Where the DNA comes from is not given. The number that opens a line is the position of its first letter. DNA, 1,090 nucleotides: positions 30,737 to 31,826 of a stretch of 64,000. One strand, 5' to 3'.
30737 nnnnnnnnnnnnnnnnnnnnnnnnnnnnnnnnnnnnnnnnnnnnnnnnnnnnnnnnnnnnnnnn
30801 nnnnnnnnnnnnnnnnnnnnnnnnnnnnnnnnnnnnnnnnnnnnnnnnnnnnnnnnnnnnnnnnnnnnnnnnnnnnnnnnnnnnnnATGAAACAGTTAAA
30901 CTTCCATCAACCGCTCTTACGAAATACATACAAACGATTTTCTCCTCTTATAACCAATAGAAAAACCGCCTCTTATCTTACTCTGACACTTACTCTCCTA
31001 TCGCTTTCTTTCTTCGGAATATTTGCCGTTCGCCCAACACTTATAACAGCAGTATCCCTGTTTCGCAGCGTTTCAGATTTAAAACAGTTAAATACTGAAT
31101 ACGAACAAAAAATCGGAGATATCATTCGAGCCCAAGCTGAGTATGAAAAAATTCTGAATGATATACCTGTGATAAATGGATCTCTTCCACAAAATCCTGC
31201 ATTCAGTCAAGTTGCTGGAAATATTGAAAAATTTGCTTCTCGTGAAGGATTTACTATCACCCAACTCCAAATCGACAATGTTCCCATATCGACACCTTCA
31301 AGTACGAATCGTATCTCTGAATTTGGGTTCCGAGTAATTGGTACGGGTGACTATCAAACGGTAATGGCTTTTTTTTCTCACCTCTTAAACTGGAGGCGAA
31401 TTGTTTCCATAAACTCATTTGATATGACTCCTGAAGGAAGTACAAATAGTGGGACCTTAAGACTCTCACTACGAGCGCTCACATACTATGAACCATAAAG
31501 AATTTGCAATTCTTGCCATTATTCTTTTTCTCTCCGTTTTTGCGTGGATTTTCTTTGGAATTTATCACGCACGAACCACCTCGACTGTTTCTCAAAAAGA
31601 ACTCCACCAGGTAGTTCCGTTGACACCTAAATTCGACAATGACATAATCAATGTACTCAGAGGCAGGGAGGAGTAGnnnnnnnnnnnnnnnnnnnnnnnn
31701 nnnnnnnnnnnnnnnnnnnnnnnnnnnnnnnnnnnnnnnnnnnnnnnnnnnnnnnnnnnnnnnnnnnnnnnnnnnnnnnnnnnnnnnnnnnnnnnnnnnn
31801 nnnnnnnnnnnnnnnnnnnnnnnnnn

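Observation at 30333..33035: pilN/pilO-like pair followed by a small membrane protein and an Fn3/Ig/PT-stalk surface protein whose C-terminus is 'PPTG' plus a hydrophobic tail. A sortase is encoded about 12 kb away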

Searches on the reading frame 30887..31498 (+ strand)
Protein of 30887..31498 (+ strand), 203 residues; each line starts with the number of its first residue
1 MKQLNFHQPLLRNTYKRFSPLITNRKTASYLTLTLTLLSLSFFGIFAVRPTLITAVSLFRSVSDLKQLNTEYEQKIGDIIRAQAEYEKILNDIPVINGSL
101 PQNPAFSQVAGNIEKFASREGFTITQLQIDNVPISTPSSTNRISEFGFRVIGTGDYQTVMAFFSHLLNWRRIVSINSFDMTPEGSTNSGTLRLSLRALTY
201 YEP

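Call 3: search_protein_families(library=pfam, proteins=[window:30887-31498:+], max_evalue=1)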
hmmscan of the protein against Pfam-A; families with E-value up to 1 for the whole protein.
window:30887-31498:+ (203 aa): 4 families
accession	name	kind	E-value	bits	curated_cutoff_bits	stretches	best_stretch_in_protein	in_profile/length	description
PF04350.18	PilO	-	5.9e-10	39.9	22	1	64-200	10-141/145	Pilus assembly protein, PilO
PF03631.20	Virul_fac_BrkB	-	0.0058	16.8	33.7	1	39-88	11-62/259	Virulence factor BrkB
PF17319.7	DUF5362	-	0.045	14.1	25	1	37-91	21-76/94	Family of unknown function (DUF5362)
PF18205.6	VPDSG-CTERM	-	0.063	13.6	25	1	34-49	8-23/26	VPDSG-CTERM motif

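Call 4: search_protein_families(library=ncbifam, proteins=[window:30887-31498:+], max_evalue=1)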
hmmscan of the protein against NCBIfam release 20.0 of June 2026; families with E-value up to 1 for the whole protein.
window:30887-31498:+ (203 aa): 0 families

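Call 38: search_solved_structures(query=A4, max_evalue=10, show_alignments=2)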
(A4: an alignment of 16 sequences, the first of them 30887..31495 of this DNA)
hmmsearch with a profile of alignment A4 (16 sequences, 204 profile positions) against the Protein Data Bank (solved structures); distinct sequences matched with E-value up to 10: 8.
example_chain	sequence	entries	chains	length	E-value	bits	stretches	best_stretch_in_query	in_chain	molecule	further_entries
3jc8_Oa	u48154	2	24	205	3.5e-07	33.2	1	63-188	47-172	PilO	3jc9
2rjz_A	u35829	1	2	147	2.4e-06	30.5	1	85-201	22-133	PilO protein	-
5uvr_A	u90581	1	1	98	4.8e-06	29.5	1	128-201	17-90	PilO protein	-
6vag_A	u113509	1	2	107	0.28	14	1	59-98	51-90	Phosphoprotein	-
3f4s_A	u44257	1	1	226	0.38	13.5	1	113-169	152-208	Putative uncharacterized protein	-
5wkq_A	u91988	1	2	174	0.6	12.9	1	64-155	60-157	Invasin IpaB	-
7t5q_J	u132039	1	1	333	0.86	12.3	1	63-127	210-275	F-actin-capping protein subunit beta/Actin nucleation-promoting factor WASL chimera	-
5nw4_Z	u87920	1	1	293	1.8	11.3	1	63-126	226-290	F-actin capping protein beta subunit variant II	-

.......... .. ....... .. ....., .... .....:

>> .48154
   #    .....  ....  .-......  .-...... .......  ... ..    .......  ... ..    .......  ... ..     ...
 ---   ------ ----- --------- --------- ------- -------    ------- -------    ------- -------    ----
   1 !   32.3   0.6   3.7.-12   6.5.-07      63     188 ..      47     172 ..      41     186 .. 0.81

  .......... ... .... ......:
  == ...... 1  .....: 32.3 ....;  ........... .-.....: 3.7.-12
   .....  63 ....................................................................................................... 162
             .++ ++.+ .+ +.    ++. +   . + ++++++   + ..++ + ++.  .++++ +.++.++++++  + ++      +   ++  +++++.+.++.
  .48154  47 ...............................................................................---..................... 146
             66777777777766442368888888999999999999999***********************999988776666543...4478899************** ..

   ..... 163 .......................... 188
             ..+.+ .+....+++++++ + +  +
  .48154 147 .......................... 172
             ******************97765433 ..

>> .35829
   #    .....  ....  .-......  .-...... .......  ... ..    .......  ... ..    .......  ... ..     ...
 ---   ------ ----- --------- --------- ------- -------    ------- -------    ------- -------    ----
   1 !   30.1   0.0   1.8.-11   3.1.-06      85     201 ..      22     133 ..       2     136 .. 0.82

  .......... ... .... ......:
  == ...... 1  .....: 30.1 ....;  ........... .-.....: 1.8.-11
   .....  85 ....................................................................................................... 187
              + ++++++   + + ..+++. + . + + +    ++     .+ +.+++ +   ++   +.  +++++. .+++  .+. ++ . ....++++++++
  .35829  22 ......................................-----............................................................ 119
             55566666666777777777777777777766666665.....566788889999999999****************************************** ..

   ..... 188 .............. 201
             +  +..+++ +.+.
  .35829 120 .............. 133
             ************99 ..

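Call 42: find_homologous_proteins(query=A4, max_evalue=0.001)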
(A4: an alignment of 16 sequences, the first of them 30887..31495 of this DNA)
Query A4 (16 sequences) (203 aa, profile of the alignment): 122 proteins with E <= 0.001 among 8000 candidates; the best 120 are listed.
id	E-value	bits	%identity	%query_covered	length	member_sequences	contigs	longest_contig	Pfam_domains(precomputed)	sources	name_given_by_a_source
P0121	2.7e-86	306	54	100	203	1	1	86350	PF04350.19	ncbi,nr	ncbi:type 4a pilus biogenesis protein PilO [Candidatus Gottesmanbacteria bacterium]|nr:type 4a pilus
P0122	1.8e-85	304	52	98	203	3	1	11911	PF04350.19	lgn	-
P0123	9.2e-85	301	100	100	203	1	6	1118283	PF04350.19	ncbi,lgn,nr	ncbi:type 4a pilus biogenesis protein PilO [Candidatus Gottesmanbacteria bacterium]|nr:type 4a pilus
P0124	1.1e-84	301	55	98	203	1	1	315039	PF04350.19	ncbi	-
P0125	1.7e-84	300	58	100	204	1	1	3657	PF04350.19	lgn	-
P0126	2.2e-84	300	52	100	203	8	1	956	PF04350.19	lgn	-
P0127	5.7e-84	299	47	100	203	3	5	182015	PF04350.19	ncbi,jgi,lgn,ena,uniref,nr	ncbi:MAG: hypothetical protein UV73_C0003G0173 [Candidatus Gottesmanbacteria bacterium GW2011_GWA2_4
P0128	2.1e-83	297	49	100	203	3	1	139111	PF04350.19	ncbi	-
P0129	4.0e-83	296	54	100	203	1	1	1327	PF04350.19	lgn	-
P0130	5.0e-83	296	51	100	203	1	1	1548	PF04350.19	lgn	-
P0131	1.3e-82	294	59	100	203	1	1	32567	PF04350.19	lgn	-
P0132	1.4e-82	294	52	100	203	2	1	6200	PF04350.19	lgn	-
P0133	2.3e-82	294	50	98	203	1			PF04350.19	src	-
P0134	9.0e-82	292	56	100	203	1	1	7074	PF04350.19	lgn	-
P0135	1.6e-81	291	76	100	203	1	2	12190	PF04350.19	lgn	-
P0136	2.4e-81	290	52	100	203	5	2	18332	PF04350.19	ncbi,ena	-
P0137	2.6e-81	290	51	100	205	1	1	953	PF04350.19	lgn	-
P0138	3.7e-81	290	53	100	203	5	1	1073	PF04350.19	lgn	-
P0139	5.7e-81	289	54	100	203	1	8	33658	PF04350.19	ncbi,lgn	-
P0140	5.9e-81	289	52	100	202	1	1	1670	PF04350.19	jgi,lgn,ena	-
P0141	7.5e-81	289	52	100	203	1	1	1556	PF04350.19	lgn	-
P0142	1.0e-80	288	56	98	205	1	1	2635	PF04350.19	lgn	-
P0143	1.0e-80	288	55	100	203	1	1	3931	PF04350.19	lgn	-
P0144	1.8e-80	287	54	100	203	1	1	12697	PF04350.19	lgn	-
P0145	2.0e-80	287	56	100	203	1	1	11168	PF04350.19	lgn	-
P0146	2.6e-80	287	52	100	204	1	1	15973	PF04350.19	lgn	-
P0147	5.0e-80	286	53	100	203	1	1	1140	PF04350.19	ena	-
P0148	5.8e-80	286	52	100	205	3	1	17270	PF04350.19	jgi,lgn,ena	-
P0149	7.0e-80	285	73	100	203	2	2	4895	PF04350.19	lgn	-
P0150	7.4e-80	285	56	100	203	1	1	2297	PF04350.19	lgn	-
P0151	8.0e-80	285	48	98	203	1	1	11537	PF04350.19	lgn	-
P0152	8.3e-80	285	55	100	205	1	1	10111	PF04350.19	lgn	-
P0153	1.4e-79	284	57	100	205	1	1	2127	PF04350.19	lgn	-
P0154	1.5e-79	284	46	98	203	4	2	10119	PF04350.19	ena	-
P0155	1.9e-79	284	53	100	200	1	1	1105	PF04350.19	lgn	-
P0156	4.7e-79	283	49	98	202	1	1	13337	PF04350.19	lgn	-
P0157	5.6e-79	282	52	98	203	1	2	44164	PF04350.19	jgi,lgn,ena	jgi:Tfp pilus assembly protein PilO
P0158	5.7e-79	282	56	100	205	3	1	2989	PF04350.19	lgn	-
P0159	7.5e-79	282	50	100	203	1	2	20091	PF04350.19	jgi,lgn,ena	-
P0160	9.8e-79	282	52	100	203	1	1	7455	PF04350.19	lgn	-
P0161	1.1e-78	282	56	100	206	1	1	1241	PF04350.19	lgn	-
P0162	1.2e-78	281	49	96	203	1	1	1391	PF04350.19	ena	-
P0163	1.7e-78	281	55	100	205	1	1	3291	PF04350.19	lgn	-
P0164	1.7e-78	281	51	94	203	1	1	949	PF04350.19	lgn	-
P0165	2.1e-78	281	55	98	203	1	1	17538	PF04350.19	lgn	-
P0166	2.2e-78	281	53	100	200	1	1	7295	PF04350.19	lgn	-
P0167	4.9e-78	279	49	98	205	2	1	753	PF04350.19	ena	-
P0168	8.3e-78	279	54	100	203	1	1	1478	PF04350.19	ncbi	-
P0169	2.6e-76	274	55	90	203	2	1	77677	PF04350.19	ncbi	-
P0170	2.9e-76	274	53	100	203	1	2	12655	PF04350.19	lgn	-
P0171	3.1e-76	273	50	100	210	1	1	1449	PF04350.19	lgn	-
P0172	3.8e-76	273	52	98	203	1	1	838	PF04350.19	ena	-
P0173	6.4e-76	272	50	95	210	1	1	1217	PF04350.19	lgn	-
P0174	2.3e-75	271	51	96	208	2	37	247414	PF04350.19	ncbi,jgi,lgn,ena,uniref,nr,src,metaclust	ncbi:hypothetical protein A3D05_05210 [Candidatus Gottesmanbacteria bacterium RIFCSPHIGHO2_02_FULL_4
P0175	2.9e-75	270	48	98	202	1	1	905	PF04350.19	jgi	-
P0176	4.7e-75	270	48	95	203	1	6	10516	PF04350.19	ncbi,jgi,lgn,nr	ncbi:hypothetical protein FJY90_03215 [Candidatus Gottesmanbacteria bacterium]|nr:hypothetical prote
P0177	8.2e-75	269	52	98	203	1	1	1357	PF04350.19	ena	-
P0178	7.9e-74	266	51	100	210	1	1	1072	PF04350.19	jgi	jgi:Tfp pilus assembly protein PilO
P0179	1.4e-73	265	50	93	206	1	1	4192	PF04350.19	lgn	-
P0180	1.4e-73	265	48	96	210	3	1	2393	PF04350.19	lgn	-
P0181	2.4e-73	264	50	95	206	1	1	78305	PF04350.19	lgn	-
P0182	8.3e-73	262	53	97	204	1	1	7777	PF04350.19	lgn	-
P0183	3.3e-72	260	47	94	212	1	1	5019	PF04350.19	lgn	-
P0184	4.9e-72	260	48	98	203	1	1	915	PF04350.19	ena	-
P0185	4.8e-71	257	50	99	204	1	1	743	PF04350.19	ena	-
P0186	5.7e-71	256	48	94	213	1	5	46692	PF04350.19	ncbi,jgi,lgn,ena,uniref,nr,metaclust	ncbi:hypothetical protein A3D77_03770 [Candidatus Gottesmanbacteria bacterium RIFCSPHIGHO2_02_FULL_3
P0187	1.4e-64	235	42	95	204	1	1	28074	PF04350.19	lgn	-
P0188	3.3e-64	234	50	82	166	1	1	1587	PF04350.19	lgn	-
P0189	6.8e-62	227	31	87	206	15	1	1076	PF04350.19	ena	-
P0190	2.9e-59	218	31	97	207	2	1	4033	PF04350.19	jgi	-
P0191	3.8e-59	218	28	98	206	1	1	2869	PF04350.19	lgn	-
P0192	5.0e-59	217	31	97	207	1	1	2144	PF04350.19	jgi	jgi:Tfp pilus assembly protein PilO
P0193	6.5e-59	217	31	87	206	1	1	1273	PF04350.19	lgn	-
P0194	1.5e-58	216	30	87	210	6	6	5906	PF04350.19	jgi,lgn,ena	-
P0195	2.9e-58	215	28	98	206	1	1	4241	PF04350.19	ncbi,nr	ncbi:MAG: type 4a pilus biogenesis protein PilO [Candidatus Shapirobacteria bacterium]|nr:type 4a pi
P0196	3.7e-58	214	29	98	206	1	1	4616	PF04350.19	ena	-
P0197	4.8e-58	214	29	98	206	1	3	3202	PF04350.19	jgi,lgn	jgi:Tfp pilus assembly protein PilO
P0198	1.2e-57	213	29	98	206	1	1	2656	PF04350.19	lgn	-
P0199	1.8e-57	212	29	98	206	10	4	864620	PF04350.19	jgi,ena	-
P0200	2.6e-57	212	28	98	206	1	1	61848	PF04350.19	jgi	jgi:Tfp pilus assembly protein PilO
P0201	2.8e-57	212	29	98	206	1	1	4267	PF04350.19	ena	-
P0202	3.9e-57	211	31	88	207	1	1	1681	PF04350.19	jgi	jgi:Tfp pilus assembly protein PilO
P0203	1.5e-56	209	32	88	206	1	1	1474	PF04350.19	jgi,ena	-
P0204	1.5e-56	209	34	88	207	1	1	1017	PF04350.19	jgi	-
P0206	2.8e-56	208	32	96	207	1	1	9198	PF04350.19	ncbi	-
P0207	3.2e-54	202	30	98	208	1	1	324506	PF04350.19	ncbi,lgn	-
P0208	5.6e-54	201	32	92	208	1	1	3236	PF04350.19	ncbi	-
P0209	6.4e-54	201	31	98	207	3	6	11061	PF04350.19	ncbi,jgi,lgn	-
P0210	9.7e-54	200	34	87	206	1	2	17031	PF04350.19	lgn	-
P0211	1.1e-52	197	33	88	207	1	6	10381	PF04350.19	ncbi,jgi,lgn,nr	ncbi:hypothetical protein FJZ41_01910 [Candidatus Shapirobacteria bacterium]|nr:hypothetical protein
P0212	4.1e-52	195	30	98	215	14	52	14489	PF04350.19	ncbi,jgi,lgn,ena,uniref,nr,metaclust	ncbi:hypothetical protein COY29_02025 [Candidatus Woesebacteria bacterium CG_4_10_14_0_2_um_filter_3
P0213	4.9e-52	194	29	99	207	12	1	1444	PF04350.19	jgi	-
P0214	5.9e-52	194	27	97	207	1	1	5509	PF04350.19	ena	-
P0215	7.7e-52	194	32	92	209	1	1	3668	PF04350.19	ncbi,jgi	jgi:Tfp pilus assembly protein PilO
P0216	8.5e-52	194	29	98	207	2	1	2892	PF04350.19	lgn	-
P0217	1.1e-51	193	27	97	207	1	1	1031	PF04350.19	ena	-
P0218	1.5e-51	193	31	91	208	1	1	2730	PF04350.19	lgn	-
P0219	2.5e-51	192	28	98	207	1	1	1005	PF04350.19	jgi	jgi:Tfp pilus assembly protein PilO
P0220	8.3e-51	190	31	88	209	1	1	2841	PF04350.19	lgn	-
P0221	1.2e-50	190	32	88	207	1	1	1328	PF04350.19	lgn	-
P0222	3.2e-50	189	31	87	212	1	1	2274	PF04350.19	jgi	jgi:Tfp pilus assembly protein PilO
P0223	3.3e-50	188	29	92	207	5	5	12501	PF04350.19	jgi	jgi:Tfp pilus assembly protein PilO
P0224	5.0e-50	188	30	87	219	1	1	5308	PF04350.19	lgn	-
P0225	8.9e-50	187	33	88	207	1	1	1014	PF04350.19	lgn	-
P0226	1.0e-49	187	32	88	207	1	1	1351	PF04350.19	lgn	-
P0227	1.1e-49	187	29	99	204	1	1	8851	PF04350.19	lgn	-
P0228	2.3e-49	186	30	87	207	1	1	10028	PF04350.19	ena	-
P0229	1.0e-47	180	28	96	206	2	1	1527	PF04350.19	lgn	-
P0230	4.2e-47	178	28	96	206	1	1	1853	PF04350.19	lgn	-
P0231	7.4e-46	174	31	99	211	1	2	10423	PF04350.19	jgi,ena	-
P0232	9.7e-46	174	28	92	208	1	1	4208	PF04350.19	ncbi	-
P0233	1.8e-42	163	31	93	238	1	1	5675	PF04350.19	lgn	-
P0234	2.2e-40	156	23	86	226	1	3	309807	-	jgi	jgi:Tfp pilus assembly protein PilO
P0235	1.7e-34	137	30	87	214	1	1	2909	PF04350.19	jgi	jgi:Tfp pilus assembly protein PilO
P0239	2.5e-28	117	25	80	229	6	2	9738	-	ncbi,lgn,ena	ncbi:MAG: hypothetical protein ABIJ85_03170 [bacterium]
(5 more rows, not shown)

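Call 80: find_encoding_contigs(protein=P0234, flank=10000, max_places=1)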
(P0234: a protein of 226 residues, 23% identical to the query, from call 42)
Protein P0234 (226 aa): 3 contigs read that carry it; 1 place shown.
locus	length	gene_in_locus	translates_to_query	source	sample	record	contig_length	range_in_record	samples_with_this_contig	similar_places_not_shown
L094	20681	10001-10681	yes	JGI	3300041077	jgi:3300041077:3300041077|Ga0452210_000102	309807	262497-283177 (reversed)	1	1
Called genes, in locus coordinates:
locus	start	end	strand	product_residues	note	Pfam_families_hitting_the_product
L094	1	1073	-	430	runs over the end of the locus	PF08529:NusA_N, PF13184:KH_NusA_1st, PF26594:KH_NusA_2nd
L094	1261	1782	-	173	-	-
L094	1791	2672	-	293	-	PF00226:DnaJ, PF01556:DnaJ_C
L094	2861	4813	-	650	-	PF00012:HSP70, PF06723:MreB_Mbl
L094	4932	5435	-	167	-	PF01025:GrpE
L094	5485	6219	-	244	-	PF03444:WHD_HrcA (weak), PF01628:HrcA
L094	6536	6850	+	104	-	-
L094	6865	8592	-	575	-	PF03023:MurJ, PF13440:Polysacc_synt_3, PF01554:MatE (weak)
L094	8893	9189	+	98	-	PF01649:Ribosomal_S20p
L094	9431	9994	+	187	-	PF05137:PilN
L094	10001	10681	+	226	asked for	-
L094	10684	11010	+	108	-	-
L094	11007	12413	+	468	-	PF00041:fn3 (faint), PF16656:Pur_ac_phosph_N, PF19077:Big_13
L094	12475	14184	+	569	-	PF02366:PMT (weak), PF13231:PMT_2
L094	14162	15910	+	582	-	PF02366:PMT, PF13231:PMT_2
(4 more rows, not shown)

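Call 81: find_encoding_contigs(protein=P0239, flank=10000, max_places=1)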
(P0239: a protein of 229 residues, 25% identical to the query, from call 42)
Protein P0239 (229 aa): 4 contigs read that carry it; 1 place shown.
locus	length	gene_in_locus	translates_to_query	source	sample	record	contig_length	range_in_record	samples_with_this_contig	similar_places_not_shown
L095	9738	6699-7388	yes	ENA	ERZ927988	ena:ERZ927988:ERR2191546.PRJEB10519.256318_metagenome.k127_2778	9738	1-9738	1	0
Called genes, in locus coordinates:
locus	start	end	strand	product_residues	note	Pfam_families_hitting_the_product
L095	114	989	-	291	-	PF00226:DnaJ, PF01556:DnaJ_C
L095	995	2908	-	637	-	PF00012:HSP70, PF06723:MreB_Mbl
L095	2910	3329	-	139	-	PF01025:GrpE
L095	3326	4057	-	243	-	PF01628:HrcA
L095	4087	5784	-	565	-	PF03023:MurJ, PF13440:Polysacc_synt_3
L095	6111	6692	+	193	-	PF05137:PilN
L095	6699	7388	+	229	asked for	-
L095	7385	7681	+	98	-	-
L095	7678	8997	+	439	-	PF16656:Pur_ac_phosph_N, PF19077:Big_13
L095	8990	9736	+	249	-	?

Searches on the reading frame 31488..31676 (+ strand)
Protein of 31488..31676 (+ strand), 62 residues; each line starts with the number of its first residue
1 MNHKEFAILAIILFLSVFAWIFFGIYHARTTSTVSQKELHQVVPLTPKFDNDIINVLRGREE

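Call 3: search_protein_families(library=pfam, proteins=[window:31488-31676:+], max_evalue=1)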
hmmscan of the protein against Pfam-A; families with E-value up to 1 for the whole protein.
window:31488-31676:+ (62 aa): 1 family
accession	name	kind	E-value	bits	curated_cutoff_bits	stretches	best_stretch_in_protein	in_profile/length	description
PF07811.17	TadE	-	0.013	16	22.9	1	5-30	6-32/43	TadE-like protein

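Call 4: search_protein_families(library=ncbifam, proteins=[window:31488-31676:+], max_evalue=1)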
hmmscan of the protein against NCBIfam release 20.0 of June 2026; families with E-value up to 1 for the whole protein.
window:31488-31676:+ (62 aa): 1 family
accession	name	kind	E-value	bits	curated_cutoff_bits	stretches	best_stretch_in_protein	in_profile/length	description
NF042931.1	SAG1386_EF1546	equivalog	0.041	14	80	1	4-36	29-61/158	SAG1386/EF1546 family surface-associated protein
